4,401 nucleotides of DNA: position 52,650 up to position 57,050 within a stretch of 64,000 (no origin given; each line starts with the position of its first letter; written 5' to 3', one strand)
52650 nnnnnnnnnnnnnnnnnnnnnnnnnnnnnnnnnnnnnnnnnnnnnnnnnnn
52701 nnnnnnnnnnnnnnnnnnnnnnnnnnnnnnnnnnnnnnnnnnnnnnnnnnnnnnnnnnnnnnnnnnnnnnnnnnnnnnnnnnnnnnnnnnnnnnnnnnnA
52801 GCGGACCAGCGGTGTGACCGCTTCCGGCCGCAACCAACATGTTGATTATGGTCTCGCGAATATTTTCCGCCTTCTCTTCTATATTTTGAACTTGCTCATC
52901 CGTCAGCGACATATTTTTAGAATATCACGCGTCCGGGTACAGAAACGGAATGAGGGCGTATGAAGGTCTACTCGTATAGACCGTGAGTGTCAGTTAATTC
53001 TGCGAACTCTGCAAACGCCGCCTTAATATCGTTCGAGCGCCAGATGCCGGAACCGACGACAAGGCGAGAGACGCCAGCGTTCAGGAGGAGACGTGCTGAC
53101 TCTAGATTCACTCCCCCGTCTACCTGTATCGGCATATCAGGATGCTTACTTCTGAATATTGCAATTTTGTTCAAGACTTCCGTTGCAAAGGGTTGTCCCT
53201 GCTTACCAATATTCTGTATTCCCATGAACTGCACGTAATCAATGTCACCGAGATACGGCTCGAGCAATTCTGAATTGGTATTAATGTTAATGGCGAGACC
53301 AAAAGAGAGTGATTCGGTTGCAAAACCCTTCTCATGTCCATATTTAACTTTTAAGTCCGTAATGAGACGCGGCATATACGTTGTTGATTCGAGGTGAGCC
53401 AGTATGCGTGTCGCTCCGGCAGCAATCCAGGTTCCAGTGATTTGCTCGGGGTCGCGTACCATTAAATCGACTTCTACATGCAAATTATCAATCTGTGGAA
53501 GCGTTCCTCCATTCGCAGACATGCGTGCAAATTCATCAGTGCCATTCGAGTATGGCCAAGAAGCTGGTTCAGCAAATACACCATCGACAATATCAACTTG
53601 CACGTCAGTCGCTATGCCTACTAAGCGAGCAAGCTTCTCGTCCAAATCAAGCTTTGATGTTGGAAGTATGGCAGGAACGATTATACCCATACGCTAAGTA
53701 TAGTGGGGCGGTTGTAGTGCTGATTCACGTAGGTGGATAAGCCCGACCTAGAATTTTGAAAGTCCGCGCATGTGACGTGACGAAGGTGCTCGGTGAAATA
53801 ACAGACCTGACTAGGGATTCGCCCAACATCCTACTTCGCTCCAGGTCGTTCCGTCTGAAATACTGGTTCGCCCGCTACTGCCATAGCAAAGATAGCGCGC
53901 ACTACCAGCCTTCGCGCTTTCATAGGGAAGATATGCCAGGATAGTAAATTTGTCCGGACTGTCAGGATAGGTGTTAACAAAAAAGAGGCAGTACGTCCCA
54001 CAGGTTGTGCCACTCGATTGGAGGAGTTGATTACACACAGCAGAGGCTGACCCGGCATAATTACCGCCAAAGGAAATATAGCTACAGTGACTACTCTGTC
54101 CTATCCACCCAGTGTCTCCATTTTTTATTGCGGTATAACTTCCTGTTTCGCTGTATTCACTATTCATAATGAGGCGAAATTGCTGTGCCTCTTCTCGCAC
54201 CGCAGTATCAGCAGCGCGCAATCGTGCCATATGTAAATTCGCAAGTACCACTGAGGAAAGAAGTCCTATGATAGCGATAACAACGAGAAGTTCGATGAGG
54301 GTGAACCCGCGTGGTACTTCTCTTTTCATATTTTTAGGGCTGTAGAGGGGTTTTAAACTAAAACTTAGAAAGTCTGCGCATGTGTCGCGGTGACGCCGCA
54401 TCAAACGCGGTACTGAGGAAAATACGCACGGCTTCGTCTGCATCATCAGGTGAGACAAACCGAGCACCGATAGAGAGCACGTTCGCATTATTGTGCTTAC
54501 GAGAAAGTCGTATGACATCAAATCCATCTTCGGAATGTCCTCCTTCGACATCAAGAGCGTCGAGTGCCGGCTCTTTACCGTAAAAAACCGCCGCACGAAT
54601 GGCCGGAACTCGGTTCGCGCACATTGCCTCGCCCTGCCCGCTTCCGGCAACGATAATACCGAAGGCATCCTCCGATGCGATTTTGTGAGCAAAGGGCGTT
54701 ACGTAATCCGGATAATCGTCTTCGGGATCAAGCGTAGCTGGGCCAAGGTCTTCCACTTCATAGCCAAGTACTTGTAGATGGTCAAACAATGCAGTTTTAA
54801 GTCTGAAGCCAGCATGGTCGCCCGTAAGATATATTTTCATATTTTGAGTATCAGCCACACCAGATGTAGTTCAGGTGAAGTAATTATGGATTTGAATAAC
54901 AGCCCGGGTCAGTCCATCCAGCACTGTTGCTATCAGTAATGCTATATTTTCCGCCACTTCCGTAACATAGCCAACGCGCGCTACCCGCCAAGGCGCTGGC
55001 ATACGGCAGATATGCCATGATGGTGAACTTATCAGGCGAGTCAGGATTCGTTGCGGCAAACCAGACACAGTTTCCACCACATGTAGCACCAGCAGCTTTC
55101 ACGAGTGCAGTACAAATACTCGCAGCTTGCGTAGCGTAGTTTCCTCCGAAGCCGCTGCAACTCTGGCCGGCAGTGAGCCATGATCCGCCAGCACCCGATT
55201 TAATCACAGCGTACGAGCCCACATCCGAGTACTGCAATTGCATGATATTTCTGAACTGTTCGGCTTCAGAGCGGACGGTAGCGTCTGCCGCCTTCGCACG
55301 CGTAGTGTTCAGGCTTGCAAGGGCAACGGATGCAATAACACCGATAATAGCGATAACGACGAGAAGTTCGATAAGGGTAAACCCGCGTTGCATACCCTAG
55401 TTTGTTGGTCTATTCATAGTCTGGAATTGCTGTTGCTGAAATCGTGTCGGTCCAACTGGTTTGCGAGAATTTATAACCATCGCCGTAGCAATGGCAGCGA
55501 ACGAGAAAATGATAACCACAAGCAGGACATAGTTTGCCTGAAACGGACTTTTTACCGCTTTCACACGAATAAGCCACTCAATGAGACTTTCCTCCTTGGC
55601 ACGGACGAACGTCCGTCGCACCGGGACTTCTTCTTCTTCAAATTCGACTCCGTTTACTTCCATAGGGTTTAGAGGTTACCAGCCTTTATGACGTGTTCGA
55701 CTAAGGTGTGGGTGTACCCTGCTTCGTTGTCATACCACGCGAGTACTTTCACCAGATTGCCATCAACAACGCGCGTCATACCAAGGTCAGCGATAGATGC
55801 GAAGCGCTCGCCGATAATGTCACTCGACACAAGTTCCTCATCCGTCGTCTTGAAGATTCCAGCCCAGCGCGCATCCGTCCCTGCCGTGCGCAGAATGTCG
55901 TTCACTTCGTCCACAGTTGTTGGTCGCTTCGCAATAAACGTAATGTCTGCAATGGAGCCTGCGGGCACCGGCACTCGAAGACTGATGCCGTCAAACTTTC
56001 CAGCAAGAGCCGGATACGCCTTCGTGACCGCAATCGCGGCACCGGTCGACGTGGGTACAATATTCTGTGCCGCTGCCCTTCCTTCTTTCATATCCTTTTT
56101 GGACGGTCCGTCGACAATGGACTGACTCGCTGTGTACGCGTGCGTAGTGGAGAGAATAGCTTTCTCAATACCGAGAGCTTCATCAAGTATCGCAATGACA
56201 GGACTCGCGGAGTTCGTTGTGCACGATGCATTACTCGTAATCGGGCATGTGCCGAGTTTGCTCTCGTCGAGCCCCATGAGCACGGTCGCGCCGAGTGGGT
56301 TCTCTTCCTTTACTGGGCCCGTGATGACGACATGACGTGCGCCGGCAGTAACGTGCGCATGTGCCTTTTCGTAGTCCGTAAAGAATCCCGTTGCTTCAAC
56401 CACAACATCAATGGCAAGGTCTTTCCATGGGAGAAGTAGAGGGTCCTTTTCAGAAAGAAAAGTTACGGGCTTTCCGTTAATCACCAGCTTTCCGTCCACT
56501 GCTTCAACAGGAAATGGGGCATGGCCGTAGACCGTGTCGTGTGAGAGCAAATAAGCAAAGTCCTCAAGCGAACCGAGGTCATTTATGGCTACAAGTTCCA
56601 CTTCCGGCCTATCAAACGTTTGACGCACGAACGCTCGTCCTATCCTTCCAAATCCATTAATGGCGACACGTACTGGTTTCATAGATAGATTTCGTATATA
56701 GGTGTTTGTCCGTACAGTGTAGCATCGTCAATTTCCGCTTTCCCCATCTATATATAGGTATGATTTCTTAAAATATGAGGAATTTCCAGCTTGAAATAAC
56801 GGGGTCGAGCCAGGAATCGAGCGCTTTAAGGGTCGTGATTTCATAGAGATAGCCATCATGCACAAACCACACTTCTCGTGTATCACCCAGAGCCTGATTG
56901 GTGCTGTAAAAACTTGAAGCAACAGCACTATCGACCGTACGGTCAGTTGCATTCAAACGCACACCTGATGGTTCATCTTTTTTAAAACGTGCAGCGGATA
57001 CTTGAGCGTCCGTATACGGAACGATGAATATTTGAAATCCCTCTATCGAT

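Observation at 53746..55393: Tandem duplication of a pilin-rpiB unit inside the PPP/glycolysis operon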

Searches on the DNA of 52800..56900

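Call 42: search_rna_families(source=window, start=52800, end=56900, threshold=evalue, max_evalue=1)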
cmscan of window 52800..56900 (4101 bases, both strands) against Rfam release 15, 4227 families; matches with E-value up to 1: 0.
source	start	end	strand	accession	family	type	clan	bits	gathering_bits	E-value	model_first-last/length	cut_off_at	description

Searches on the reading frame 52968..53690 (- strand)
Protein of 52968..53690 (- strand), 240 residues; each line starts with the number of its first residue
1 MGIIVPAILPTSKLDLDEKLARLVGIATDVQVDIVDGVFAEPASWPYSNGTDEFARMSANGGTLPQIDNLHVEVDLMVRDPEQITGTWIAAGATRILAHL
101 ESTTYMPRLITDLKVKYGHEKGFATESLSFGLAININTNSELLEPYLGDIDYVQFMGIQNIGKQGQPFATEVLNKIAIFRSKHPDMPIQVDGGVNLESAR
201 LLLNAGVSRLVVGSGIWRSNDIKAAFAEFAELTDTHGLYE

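Call 4: search_protein_families(library=pfam, proteins=[window:52968-53690:-], max_evalue=0.01)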
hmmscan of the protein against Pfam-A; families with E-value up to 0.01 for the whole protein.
window:52968-53690:- (240 aa): 2 families
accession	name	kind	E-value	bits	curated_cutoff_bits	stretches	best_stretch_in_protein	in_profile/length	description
PF00834.25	Ribul_P_3_epim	-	2.4e-23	83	21.1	1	5-216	3-197/198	Ribulose-phosphate 3 epimerase family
PF00977.27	His_biosynth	-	0.00033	20.6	23.6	1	165-222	57-111/228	Histidine biosynthesis protein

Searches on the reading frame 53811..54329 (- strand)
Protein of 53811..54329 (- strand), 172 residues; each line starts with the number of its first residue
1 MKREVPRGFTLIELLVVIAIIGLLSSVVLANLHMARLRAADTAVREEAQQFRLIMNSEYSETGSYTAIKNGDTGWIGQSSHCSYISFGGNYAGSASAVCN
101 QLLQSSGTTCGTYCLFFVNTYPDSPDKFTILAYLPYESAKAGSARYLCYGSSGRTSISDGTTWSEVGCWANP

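Call 4: search_protein_families(library=pfam, proteins=[window:53811-54329:-], max_evalue=0.01)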
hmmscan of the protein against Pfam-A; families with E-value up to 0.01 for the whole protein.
window:53811-54329:- (172 aa): 1 family
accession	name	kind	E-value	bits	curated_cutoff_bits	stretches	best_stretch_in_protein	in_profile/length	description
PF07963.17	N_methyl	-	6e-08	32.4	21.2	1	7-29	5-27/27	Prokaryotic N-terminal methylation motif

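Call 25: find_homologous_proteins(query=window:53811-54329:-, max_evalue=1e-30)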
Query window:53811-54329:- (172 aa): 40 proteins with E <= 1e-30 among 8000 candidates.
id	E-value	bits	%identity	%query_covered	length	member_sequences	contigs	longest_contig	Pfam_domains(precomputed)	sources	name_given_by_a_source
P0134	3.5e-98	345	90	97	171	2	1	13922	PF07963.18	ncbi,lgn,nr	ncbi:MAG: hypothetical protein JWL82_212 [Parcubacteria group bacterium]|nr:hypothetical protein [Pa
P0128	3.4e-57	211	61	97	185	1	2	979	PF07963.18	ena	-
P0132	4.7e-54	201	60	97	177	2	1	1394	PF07963.18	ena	-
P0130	1.8e-53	199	57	100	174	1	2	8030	PF07963.18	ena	-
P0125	3.9e-53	198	57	100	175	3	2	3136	PF07963.18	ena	-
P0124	6.6e-53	197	59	95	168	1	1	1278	-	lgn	-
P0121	8.0e-53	197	57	97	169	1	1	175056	PF07963.18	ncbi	-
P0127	7.7e-52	194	56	97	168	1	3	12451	PF07963.18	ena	-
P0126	8.2e-52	194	57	97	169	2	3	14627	PF07963.18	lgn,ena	-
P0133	9.8e-52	194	56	98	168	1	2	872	PF07963.18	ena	-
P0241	1.9e-51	193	54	97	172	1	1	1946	PF07963.18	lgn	-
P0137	3.2e-49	185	58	96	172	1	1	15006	PF07963.18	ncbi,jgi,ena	ncbi:MAG TPA: type II secretion system protein [Candidatus Paceibacterota bacterium]|jgi:prepilin-ty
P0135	4.0e-49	185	57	100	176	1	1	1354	PF07963.18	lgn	-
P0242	3.8e-48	182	54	97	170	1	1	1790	PF07963.18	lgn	-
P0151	6.9e-47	178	56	100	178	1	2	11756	PF07963.18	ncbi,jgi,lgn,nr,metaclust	ncbi:MAG: hypothetical protein AB199_04385 [Parcubacteria bacterium C7867-004]|nr:MAG: hypothetical 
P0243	3.4e-46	176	51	99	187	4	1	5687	PF07963.18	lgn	-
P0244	4.7e-46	175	53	97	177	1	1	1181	PF07963.18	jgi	-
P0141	6.2e-46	175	51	98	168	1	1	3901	PF07963.18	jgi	jgi:prepilin-type N-terminal cleavage/methylation domain-containing protein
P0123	6.4e-46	175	52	97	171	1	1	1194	PF07963.18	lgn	-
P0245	7.2e-46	175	57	97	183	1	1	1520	PF07963.18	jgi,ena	jgi:prepilin-type N-terminal cleavage/methylation domain-containing protein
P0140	1.0e-45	174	53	97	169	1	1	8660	PF07963.18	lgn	-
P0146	2.2e-45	173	52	100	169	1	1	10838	PF07963.18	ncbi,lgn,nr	ncbi:MAG TPA: prepilin-type N-terminal cleavage/methylation domain-containing protein [Candidatus Pa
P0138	2.8e-45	173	54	98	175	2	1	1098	PF07963.18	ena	-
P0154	8.1e-45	171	53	98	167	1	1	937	PF07963.18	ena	-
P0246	4.9e-44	169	51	97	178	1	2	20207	PF07963.18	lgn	-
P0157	7.4e-42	161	50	97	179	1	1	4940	PF07963.18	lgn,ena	-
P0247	8.9e-41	158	49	97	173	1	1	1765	PF07963.18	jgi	jgi:prepilin-type N-terminal cleavage/methylation domain-containing protein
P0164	1.8e-40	157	49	97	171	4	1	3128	PF07963.18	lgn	-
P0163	2.1e-40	157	53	98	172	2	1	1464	PF07963.18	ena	-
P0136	7.0e-40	155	48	97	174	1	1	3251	PF07963.18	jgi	jgi:type IV pilus assembly protein PilA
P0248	2.1e-39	153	51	97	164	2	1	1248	PF07963.18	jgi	jgi:prepilin-type N-terminal cleavage/methylation domain-containing protein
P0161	1.2e-38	151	49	97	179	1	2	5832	PF07963.18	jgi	jgi:type IV pilus assembly protein PilE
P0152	2.1e-38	150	48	97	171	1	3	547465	PF07963.18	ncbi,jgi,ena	jgi:prepilin-type N-terminal cleavage/methylation domain-containing protein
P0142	6.4e-38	149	59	74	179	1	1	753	PF07963.18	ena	-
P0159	4.5e-36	143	49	97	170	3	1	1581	PF07963.18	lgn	-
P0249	1.8e-35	141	48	97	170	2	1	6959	PF07963.18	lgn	-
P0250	7.7e-35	139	49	97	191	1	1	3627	PF07963.18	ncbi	-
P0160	1.2e-33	135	47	97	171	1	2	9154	PF07963.18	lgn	-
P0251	5.3e-33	133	44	100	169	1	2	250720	PF07963.18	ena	-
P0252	2.1e-32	131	45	97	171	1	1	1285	PF07963.18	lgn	-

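Call 43: search_protein_families(library=ncbifam, proteins=[window:53811-54329:-], max_evalue=0.01)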
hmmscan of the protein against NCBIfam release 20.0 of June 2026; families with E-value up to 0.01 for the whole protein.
window:53811-54329:- (172 aa): 11 families
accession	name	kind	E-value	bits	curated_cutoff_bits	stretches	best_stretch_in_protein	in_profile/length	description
TIGR01708.2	typeII_sec_gspH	equivalog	3.7e-09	36.8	80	1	7-51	2-43/169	type II secretion system minor pseudopilin GspH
TIGR02532.1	IV_pilin_GFxxxE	domain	4.6e-09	35.7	16.3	1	7-29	2-24/24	prepilin-type N-terminal cleavage/methylation domain-containing protein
NF041775.1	typeIV_PilA_Myxo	equivalog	3.3e-07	30.5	400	1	7-125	11-129/214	type IV pilin protein PilA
TIGR01710.1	typeII_sec_gspG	equivalog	6.2e-07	29.5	88.85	1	7-50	1-44/134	type II secretion system major pseudopilin GspG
NF007862.0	PRK10574.1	equivalog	1.8e-06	28.1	138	1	7-86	5-83/145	prepilin peptidase-dependent pilin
NF041013.1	T4P_ComGE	equivalog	9.3e-06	25.7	49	1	7-51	4-48/83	competence type IV pilus minor pilin ComGE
TIGR02596.1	TIGR02596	subfamily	0.00014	22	70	1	9-50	1-46/196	Verru_Chthon cassette protein D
NF041002.1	pilin_ComGF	equivalog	0.00039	20.6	80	1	7-66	2-62/139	competence type IV pilus minor pilin ComGF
NF040999.1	pilin_ComGC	equivalog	0.00043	20.4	75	1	7-36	2-31/84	competence type IV pilus major pilin ComGC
NF007800.0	PRK10506.1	equivalog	0.00061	19.6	158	1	6-44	8-48/163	prepilin peptidase-dependent protein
TIGR01711.1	gspJ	equivalog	0.0046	16.8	64.85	1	7-46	1-38/192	type II secretion system minor pseudopilin GspJ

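Call 47: find_related_loci(query=A4, collection=metagenome_contigs, flank=5000)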
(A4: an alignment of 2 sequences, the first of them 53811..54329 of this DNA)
Query A4 (172 aa) in metagenome_contigs; peptide patterns used: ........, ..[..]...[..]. (x = any residue, [..] = any of these).
226 stretches matched a pattern, but none encodes a relative of the query by tblastn (E <= 1e-3).

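Call 48: list_cluster_members(proteins=[P0121, P0001, P0134, window:53811-54329:-])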
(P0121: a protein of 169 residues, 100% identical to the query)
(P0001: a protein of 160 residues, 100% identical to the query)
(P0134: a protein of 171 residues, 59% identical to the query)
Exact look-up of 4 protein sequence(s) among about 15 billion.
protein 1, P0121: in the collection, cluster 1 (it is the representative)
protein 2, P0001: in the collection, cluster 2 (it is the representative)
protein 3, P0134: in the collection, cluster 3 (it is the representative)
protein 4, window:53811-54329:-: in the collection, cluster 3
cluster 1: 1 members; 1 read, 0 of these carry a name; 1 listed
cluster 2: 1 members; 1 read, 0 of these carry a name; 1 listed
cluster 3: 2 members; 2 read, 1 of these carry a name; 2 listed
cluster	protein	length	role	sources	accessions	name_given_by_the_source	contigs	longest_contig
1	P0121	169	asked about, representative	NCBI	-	-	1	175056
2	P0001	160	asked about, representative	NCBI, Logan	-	-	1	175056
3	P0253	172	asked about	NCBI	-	-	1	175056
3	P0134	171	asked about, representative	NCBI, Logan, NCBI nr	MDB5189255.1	MAG: hypothetical protein JWL82_212 [Parcubacteria group bacterium] | hypothetical protein [Parcubacteria group bacterium]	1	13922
